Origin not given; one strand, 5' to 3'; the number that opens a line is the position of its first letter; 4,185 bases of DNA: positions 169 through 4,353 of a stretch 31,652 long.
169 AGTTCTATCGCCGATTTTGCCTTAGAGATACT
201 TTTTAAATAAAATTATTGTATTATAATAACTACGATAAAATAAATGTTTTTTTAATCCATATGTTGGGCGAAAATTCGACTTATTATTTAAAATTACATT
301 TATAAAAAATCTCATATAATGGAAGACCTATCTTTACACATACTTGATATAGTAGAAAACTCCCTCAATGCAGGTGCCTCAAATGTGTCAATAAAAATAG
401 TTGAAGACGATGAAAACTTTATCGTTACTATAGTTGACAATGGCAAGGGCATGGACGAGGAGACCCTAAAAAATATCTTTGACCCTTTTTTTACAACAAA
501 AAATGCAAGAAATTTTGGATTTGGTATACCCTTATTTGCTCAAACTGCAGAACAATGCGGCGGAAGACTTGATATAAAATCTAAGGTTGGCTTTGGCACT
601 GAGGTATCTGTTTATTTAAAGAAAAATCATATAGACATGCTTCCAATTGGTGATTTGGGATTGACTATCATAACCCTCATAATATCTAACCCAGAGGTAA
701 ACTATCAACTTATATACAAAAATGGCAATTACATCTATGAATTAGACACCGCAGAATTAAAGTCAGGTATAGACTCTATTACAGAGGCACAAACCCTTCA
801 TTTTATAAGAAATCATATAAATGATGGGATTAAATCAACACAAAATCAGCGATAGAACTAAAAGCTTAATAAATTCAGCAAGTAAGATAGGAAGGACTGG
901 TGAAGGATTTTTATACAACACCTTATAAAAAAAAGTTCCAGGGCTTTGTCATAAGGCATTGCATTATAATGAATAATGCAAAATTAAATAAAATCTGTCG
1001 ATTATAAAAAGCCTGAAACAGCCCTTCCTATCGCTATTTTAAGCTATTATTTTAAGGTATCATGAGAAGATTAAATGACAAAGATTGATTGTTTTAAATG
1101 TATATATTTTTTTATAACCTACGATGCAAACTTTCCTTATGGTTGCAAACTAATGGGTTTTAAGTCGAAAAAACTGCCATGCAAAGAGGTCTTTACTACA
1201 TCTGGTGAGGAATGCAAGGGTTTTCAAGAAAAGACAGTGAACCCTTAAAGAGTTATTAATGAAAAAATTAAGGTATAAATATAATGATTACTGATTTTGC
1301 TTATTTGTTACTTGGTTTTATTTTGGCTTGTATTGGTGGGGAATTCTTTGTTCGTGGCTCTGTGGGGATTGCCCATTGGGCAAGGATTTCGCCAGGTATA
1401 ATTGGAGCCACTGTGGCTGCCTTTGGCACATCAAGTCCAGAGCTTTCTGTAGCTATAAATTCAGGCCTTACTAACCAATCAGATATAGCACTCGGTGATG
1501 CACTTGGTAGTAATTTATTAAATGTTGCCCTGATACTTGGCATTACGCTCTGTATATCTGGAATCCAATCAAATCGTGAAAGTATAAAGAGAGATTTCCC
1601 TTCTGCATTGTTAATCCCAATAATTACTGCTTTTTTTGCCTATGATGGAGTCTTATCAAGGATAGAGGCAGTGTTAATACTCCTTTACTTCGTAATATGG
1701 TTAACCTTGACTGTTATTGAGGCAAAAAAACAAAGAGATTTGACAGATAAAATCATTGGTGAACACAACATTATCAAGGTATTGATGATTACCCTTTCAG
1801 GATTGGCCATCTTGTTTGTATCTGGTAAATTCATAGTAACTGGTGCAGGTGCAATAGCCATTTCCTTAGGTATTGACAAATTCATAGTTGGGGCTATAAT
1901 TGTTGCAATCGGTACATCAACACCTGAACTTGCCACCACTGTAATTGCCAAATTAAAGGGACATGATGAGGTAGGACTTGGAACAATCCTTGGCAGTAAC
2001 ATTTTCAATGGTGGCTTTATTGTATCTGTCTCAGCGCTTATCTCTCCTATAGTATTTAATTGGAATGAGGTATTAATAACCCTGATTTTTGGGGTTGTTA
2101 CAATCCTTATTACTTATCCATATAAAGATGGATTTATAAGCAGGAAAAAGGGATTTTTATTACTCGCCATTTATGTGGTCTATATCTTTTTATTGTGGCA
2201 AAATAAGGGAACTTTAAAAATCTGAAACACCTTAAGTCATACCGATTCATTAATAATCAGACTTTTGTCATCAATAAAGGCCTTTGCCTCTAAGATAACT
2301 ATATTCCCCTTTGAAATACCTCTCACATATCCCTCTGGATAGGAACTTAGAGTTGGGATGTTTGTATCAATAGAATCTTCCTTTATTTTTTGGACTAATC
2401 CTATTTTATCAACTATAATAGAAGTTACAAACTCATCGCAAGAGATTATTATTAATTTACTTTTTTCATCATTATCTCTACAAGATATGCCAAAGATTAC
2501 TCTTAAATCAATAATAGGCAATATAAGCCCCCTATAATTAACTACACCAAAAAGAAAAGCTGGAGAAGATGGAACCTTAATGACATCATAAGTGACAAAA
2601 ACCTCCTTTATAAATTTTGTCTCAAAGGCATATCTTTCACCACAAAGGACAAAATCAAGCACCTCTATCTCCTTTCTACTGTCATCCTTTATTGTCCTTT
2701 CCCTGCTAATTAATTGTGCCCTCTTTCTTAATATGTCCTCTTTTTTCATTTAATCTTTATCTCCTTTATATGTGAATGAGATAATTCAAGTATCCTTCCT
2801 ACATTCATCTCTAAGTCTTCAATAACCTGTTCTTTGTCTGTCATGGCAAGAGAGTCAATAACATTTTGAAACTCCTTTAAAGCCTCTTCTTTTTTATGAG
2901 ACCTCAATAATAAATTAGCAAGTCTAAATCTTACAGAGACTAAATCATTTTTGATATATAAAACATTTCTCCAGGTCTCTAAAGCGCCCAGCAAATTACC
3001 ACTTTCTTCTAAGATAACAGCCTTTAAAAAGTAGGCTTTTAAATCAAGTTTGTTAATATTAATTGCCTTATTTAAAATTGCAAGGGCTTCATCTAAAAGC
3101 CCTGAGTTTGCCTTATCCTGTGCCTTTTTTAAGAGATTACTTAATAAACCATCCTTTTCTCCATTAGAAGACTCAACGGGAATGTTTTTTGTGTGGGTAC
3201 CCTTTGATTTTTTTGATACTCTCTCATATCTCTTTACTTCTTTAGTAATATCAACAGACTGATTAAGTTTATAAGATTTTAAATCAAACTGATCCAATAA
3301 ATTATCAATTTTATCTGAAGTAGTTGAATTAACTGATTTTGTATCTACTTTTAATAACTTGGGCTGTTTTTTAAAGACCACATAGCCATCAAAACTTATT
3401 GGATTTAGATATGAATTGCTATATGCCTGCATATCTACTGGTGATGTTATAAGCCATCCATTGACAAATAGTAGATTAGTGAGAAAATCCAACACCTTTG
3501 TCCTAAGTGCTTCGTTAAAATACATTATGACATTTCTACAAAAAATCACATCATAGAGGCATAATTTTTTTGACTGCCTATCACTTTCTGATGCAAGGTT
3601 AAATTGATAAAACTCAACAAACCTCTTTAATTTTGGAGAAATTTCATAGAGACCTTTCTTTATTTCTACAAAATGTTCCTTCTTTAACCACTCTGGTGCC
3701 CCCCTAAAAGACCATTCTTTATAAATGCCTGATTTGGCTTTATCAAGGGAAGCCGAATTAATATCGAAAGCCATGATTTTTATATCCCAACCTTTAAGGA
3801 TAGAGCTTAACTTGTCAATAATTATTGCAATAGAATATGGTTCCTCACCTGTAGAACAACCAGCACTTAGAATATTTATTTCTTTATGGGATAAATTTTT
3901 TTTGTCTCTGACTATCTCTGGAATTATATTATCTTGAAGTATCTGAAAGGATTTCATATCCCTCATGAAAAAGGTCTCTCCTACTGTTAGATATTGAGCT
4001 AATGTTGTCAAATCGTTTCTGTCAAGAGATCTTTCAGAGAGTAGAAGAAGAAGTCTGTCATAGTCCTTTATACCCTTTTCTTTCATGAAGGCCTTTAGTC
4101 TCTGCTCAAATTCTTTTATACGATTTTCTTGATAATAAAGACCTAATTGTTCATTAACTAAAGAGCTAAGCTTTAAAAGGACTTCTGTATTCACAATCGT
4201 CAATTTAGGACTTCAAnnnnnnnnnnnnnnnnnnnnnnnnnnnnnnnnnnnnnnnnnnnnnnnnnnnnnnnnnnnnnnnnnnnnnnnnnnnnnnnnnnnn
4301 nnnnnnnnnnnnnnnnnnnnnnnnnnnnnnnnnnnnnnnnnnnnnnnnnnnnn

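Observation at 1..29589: Dense family of ~200-bp structured non-coding elements (family A) with nested inverted repeats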

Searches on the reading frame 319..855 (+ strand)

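Call 9: search_protein_families(library=pfam, proteins=[window:319-855:+])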
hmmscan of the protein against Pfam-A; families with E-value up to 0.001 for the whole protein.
window:319-855:+ (178 aa): 3 families
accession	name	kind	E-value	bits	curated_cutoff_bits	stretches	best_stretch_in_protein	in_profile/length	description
PF02518.31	HATPase_c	-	7.2e-18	65.5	26.4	1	7-102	9-109/111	Histidine kinase-, DNA gyrase B-, and HSP90-like ATPase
PF13589.12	HATPase_c_3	-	6.9e-11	42.8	25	1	8-63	7-62/137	Histidine kinase-, DNA gyrase B-, and HSP90-like ATPase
PF14501.12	HATPase_c_5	-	1.5e-05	25.3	22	1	4-89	6-91/102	GHKL domain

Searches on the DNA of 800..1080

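Call 76: search_rna_families(source=window, start=800, end=1080, threshold=evalue, max_evalue=1)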
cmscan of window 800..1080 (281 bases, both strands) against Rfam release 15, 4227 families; matches with E-value up to 1: 1.
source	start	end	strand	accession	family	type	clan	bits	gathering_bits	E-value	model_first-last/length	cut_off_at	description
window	908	931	+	RF00623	P1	Gene;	-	14.3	100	1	53-77/180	no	Pseudomonas sRNA P1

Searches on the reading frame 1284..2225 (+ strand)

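Call 9: search_protein_families(library=pfam, proteins=[window:1284-2225:+])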
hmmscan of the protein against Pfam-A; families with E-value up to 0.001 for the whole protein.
window:1284-2225:+ (313 aa): 1 family
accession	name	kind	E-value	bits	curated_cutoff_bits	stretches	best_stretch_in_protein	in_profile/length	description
PF01699.29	Na_Ca_ex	-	1.7e-51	174.6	24.9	2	5-143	3-149/151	Sodium/calcium exchanger protein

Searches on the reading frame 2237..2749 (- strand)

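Call 9: search_protein_families(library=pfam, proteins=[window:2237-2749:-])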
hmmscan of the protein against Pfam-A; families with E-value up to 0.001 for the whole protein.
window:2237-2749:- (170 aa): 1 family
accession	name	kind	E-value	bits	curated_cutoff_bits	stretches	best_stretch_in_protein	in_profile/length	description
PF01584.24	CheW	-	3.6e-22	78.9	23.5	1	30-159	2-134/138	CheW-like domain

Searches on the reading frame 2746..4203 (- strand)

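Call 9: search_protein_families(library=pfam, proteins=[window:2746-4203:-])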
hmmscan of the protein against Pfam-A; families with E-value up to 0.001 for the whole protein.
window:2746-4203:- (485 aa): 5 families
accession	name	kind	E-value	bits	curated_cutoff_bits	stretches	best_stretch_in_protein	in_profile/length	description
PF01739.24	CheR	-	6.6e-42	143.6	27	1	76-252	2-172/195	CheR methyltransferase, SAM binding domain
PF07719.23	TPR_2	-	1.5e-05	25.2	27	0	425-449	4-28/34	Tetratricopeptide repeat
PF24575.1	TPR_Slam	-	1.8e-05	25.5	35.2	1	354-445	15-104/104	Surface lipoprotein assembly modifier, N-terminal TPR repeats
PF25063.1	ARM_TT21_C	-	0.0002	21.7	35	1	346-448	87-190/209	Tetratricopeptide repeat protein 21 C-terminal ARM domain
PF13431.12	TPR_17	-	0.00038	20.9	24.4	0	377-408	2-33/34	Tetratricopeptide repeat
